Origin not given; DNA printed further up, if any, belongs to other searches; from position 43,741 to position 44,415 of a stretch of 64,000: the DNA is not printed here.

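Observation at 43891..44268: Unannotated gene with a PAKP-repeat tail inserted between the Rrf2 regulator and sufB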

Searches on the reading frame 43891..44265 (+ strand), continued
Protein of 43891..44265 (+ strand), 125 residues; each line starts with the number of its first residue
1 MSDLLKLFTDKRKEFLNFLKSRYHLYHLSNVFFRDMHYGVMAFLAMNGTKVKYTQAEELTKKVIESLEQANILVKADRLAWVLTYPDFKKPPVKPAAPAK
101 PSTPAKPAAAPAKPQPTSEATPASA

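Call 32: find_encoding_contigs(protein=P0210, flank=8000, max_places=1)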
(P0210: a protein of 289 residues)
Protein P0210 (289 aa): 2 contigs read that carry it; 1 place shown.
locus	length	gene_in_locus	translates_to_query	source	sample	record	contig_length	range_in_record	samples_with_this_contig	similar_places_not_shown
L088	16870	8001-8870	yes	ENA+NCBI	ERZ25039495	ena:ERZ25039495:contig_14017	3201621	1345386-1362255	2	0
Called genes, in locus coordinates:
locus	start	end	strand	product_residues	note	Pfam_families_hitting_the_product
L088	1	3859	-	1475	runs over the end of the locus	PF00082:Peptidase_S8, PF01839:FG-GAP (faint), PF13517:FG-GAP_3, PF13860:FlgD_ig (weak)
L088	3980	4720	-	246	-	PF23023:Anti-Pycsar_Apyc1, PF00753:Lactamase_B, PF12706:Lactamase_B_2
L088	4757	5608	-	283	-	PF05036:SPOR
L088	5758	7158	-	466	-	PF00919:UPF0004, PF04055:Radical_SAM, PF01938:TRAM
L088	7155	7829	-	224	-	PF01121:CoaE, PF13238:AAA_18 (faint), PF13671:AAA_33 (faint)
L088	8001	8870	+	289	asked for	-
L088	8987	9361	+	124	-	PF01521:Fe-S_biosyn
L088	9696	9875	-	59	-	-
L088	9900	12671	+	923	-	PF24681:Kelch_KLHDC2_KLHL20_DRC7 (weak), PF24981:Beta-prop_ATRN-LZTR1, PF13415:Beta-prop_FBX42, PF24681:Kelch_KLHDC2_KLHL20_DRC7, PF13415:Beta-prop_FBX42, PF25210:Kelch_FKB95, PF01344:Kelch_1, PF18962:Por_Secre_tail, +4 more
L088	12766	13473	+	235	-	PF18962:Por_Secre_tail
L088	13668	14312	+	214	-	PF00081:Sod_Fe_N, PF02777:Sod_Fe_C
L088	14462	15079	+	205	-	PF02190:LON_substr_bdg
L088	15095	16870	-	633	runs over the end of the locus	PF13432:TPR_16 (faint), PF14559:TPR_19 (faint), PF24575:TPR_Slam (faint), PF13428:TPR_14 (faint), PF14938:SNAP (faint), PF00515:TPR_1 (faint), PF07719:TPR_2 (faint), PF13174:TPR_6 (faint), +3 more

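Call 33: find_encoding_contigs(protein=P0185, flank=8000, max_places=1)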
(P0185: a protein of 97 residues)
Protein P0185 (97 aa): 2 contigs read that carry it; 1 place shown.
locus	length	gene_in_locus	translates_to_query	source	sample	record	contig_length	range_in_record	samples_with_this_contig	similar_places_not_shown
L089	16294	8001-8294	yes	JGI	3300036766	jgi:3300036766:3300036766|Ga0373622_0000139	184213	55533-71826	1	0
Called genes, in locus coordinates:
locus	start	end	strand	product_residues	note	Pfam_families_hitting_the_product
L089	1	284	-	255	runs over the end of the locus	PF03793:PASTA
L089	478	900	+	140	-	PF00383:dCMP_cyt_deam_1, PF08211:dCMP_cyt_deam_2, PF26947:CDL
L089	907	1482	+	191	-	PF00265:TK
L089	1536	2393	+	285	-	PF01048:PNP_UDP_1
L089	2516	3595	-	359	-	PF01112:Asparaginase_2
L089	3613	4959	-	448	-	PF13187:Fer4_9 (faint), PF12797:Fer4_2 (faint), PF00037:Fer4 (faint), PF12838:Fer4_7, PF13183:Fer4_8, PF13484:Fer4_16 (weak), PF13534:Fer4_17, PF02754:CCG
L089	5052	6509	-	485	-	PF01565:FAD_binding_4, PF02913:FAD-oxidase_C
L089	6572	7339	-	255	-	PF04307:YdjM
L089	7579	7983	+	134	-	PF02082:Rrf2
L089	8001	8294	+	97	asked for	-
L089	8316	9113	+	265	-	PF00005:ABC_tran, PF02463:SMC_N (faint)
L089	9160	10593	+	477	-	PF19295:SufBD_N, PF01458:SUFBD_core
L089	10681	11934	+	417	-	PF19295:SufBD_N, PF01458:SUFBD_core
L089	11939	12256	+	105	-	PF00355:Rieske, PF13806:Rieske_2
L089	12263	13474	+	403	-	PF00266:Aminotran_5, PF01041:DegT_DnrJ_EryC1 (weak)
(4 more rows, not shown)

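Call 34: find_encoding_contigs(protein=P0258, flank=8000, max_places=1)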
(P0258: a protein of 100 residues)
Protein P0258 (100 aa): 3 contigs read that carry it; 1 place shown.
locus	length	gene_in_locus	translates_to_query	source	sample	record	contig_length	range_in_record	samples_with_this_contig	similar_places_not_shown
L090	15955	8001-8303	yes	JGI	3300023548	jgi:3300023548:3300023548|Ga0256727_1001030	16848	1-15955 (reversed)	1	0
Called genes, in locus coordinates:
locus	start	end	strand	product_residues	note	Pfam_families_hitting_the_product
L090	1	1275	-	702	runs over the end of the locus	PF02384:N6_Mtase, PF01170:UPF0020 (weak), PF07669:Eco57I, PF01420:Methylase_S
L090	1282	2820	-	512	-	PF13271:DUF4062, PF13749:HATPase_c_4, PF21247:Fic-like_C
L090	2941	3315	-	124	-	PF13366:PDDEXK_3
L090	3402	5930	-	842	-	PF13588:HSDR_N_2 (weak), PF00270:DEAD, PF04851:ResIII, PF18766:SWI2_SNF2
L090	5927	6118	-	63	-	-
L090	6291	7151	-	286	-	-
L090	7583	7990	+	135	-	PF02082:Rrf2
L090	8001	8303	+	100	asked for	-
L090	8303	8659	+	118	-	PF01521:Fe-S_biosyn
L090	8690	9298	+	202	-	PF00081:Sod_Fe_N, PF02777:Sod_Fe_C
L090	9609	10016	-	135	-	PF02823:ATP-synt_DE_N, PF00401:ATP-synt_DE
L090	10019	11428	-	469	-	PF02874:ATP-synt_ab_N, PF00006:ATP-synt_ab, PF22919:ATP-synt_VA_C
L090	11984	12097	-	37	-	-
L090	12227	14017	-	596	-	PF00474:SSF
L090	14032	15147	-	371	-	PF01636:APH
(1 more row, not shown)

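Call 39: search_protein_families(library=pfam, alignment_id=A2, max_evalue=10)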
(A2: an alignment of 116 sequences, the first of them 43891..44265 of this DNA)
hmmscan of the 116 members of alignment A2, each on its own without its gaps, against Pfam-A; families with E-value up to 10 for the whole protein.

A. member 1, window:43891-44265:+ (125 aa): 2 families
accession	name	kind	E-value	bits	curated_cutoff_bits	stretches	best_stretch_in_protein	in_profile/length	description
PF23582.1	WH_RGF3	-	0.0045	17.5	27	1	35-82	44-89/105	RGF3 winged helix domain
PF21784.3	Bflower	-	5.6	7.8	25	0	77-117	65-104/116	4-fold beta flower protein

B. families by the number of members that match (of 116 scanned): 41 families (the first 25 are shown)
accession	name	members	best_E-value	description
PF17495.7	OrfA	17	0.015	Vpr-like OrfA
PF23582.1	WH_RGF3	11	0.0045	RGF3 winged helix domain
PF21837.1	DUF6896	8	0.015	Domain of unknown function (DUF6896)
PF05719.16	GPP34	7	0.02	Golgi phosphoprotein 3 (GPP34)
PF00428.24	Ribosomal_60s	7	0.06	60s Acidic ribosomal protein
PF24406.1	nSTAND_NTPase4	6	0.0053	Novel STAND NTPase 4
PF23976.1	DUF7302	5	0.57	Family of unknown function (DUF7302)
PF03967.18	PRCH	3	0.0057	Photosynthetic reaction centre, H-chain N-terminal region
PF19598.4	DUF6103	3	0.72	Family of unknown function (DUF6103)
PF21784.3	Bflower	3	1.2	4-fold beta flower protein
PF08347.16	CTNNB1_binding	2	0.056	N-terminal CTNNB1 binding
PF25166.1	CoiA_C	2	0.063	Competence protein CoiA, C-terminal domain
PF19713.4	DUF6208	2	0.14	Family of unknown function (DUF6208)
PF19779.4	DUF6264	2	0.29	Family of unknown function (DUF6264)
PF07793.16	DUF1631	2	0.3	Protein of unknown function (DUF1631)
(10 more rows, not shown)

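Call 40: fold_search(model_id=the predicted structure, library=pdb)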
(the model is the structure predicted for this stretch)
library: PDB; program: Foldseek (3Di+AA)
matches with E <= 10: 478; with E <= 0.001: 0
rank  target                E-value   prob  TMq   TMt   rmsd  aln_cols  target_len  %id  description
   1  7jpo_A                2.5e-01  0.84  0.41  0.17   3.6        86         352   17  ORC-O1AAA: Human Origin Recognition Complex (ORC) with dynamic/unresolved ORC2 WH (released 2020-09-02)
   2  3o2p_E                3.0e-01  0.82  0.41  0.56   3.8        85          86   15  A Dual E3 Mechanism for Rub1 Ligation to Cdc53: Dcn1(P)-Cdc53(WHB) (released 2010-09-15)
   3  8sok_B                3.0e-01  0.69  0.40  0.16   7.0        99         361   13  Cryo-EM structure of human CST bound to POT1(ESDL)/TPP1 in the presence of telomeric ssDNA (released 2023-06-07)
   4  2fmy_A                3.0e-01  0.60  0.36  0.23   4.3        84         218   14  CO-dependent transcription factor CooA from Carboxydothermus hydrogenoformans (Imidazole-bound form) (released 2007-01-16)
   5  8s0e_A                3.2e-01  0.80  0.42  0.16   3.6        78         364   18  H. sapiens OCCM bound to double stranded DNA (released 2024-10-02)
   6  8s0c_A                3.2e-01  0.77  0.40  0.43   3.8        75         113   19  H. sapiens ORC1-5 bound to double stranded DNA as part of the MCM-ORC complex (released 2024-10-02)
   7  6l0o                  3.5e-01  0.85  0.39  0.64   3.8        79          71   15  WH domain of human MCM8 (released 2020-04-29)
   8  7jps_A                3.5e-01  0.75  0.41  0.17   3.7        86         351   17  ORC-DNA: Human Origin Recognition Complex (ORC) with DNA bound in the core (released 2020-09-09)
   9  3o6b_H                3.7e-01  0.87  0.35  0.61   2.2        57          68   18  A Dual E3 Mechanism for Rub1 Ligation to Cdc53: Dcn1(P)-Cdc53(WHB) low resolution (released 2010-09-15)
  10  9gjp_6                3.9e-01  0.38  0.35  0.09   5.0        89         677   15  OCCM maturation intermediate stalled with an Arginine Finger mutation in Mcm5: Conformer 2 (released 2025-03-05)
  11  3o6b_B                4.2e-01  0.82  0.34  0.57   2.4        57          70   18  A Dual E3 Mechanism for Rub1 Ligation to Cdc53: Dcn1(P)-Cdc53(WHB) low resolution (released 2010-09-15)
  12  1wj5_MODEL_1_A        4.5e-01  0.75  0.45  0.46   3.6        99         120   13  Solution structure of the hypothetical domain of RIKEN cDNA 0610009H20 (released 2004-11-28)
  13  7jpp_A                4.5e-01  0.63  0.39  0.47   3.1        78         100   19  ORC-O2WH: Human Origin Recognition Complex (ORC) with dynamic/unresolved ORC1 AAA+ domain (released 2020-09-09)
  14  7ctf_A                5.1e-01  0.72  0.42  0.49   3.4        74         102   19  Human origin recognition complex 1-5 State II (released 2021-01-06)
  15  8dk1_E                5.1e-01  0.54  0.40  0.31   5.1        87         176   11  CryoEM structure of JetABC (head construct) from Pseudomonas aeruginosa PA14 (released 2022-10-05)
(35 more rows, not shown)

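Call 44: find_encoding_contigs(protein=P0217, flank=7000, max_places=1)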
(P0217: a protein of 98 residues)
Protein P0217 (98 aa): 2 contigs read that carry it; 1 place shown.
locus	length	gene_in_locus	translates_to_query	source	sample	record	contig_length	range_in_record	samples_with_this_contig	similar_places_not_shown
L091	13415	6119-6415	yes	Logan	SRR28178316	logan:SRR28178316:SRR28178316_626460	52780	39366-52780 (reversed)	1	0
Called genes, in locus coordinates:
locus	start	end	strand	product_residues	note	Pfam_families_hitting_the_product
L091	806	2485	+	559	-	PF00501:AMP-binding, PF13193:AMP-binding_C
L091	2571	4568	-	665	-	PF03169:OPT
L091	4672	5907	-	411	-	PF04389:Peptidase_M28 (faint), PF05343:Peptidase_M42 (faint), PF01546:Peptidase_M20, PF07687:M20_dimer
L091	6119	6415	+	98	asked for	-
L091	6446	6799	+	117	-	PF01521:Fe-S_biosyn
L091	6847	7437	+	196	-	PF02777:Sod_Fe_C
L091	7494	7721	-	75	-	PF00403:HMA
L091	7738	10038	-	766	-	PF00403:HMA, PF00122:E1-E2_ATPase, PF00702:Hydrolase, PF08282:Hydrolase_3 (faint)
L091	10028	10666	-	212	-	PF13476:AAA_23 (weak), PF00005:ABC_tran, PF02463:SMC_N (faint), PF13304:AAA_21 (faint)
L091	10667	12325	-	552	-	PF19527:DUF6055 (weak)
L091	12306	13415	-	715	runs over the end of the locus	PF01839:FG-GAP (faint), PF13517:FG-GAP_3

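Call 45: find_encoding_contigs(protein=P0263, flank=7000, max_places=1)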
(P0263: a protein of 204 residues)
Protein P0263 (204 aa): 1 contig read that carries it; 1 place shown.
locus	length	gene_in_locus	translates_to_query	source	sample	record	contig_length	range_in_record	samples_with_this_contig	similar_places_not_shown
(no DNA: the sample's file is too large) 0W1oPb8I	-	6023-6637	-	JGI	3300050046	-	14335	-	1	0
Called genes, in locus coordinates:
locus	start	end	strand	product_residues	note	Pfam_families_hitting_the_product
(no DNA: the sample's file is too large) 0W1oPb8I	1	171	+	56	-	?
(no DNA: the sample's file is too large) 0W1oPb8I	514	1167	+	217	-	PF18962:Por_Secre_tail (weak)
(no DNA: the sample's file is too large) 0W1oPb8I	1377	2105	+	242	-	-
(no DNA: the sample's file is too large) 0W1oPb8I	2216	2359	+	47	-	-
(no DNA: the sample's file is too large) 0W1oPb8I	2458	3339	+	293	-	PF00809:Pterin_bind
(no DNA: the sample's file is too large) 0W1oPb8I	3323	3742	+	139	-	PF01894:YjbQ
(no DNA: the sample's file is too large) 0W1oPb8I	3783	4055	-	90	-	-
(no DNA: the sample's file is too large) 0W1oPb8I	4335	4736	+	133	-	PF02082:Rrf2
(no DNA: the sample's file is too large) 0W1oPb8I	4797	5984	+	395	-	PF00266:Aminotran_5, PF01041:DegT_DnrJ_EryC1 (weak), PF01053:Cys_Met_Meta_PP (faint), PF01212:Beta_elim_lyase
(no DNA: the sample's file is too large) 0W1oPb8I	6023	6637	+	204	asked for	-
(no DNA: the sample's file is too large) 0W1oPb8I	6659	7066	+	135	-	PF01592:NifU_N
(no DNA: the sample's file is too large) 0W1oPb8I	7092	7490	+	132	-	PF01521:Fe-S_biosyn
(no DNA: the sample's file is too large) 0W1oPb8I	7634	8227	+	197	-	PF00226:DnaJ, PF07743:HSCB_C (faint)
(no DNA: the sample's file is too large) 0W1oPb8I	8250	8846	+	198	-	PF13580:SIS_2, PF01380:SIS (weak)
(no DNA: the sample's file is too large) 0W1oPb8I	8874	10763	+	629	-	PF00012:HSP70, PF06723:MreB_Mbl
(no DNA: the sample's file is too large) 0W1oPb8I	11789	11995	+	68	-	PF04384:Fe-S_assembly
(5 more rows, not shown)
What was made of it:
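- On IscX (PF04384): An ISC operon carries both X and a PF04384 protein (call 45).
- Tried and rejected: The coexistence of X with a true IscX (call 45) also rules out substitution.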
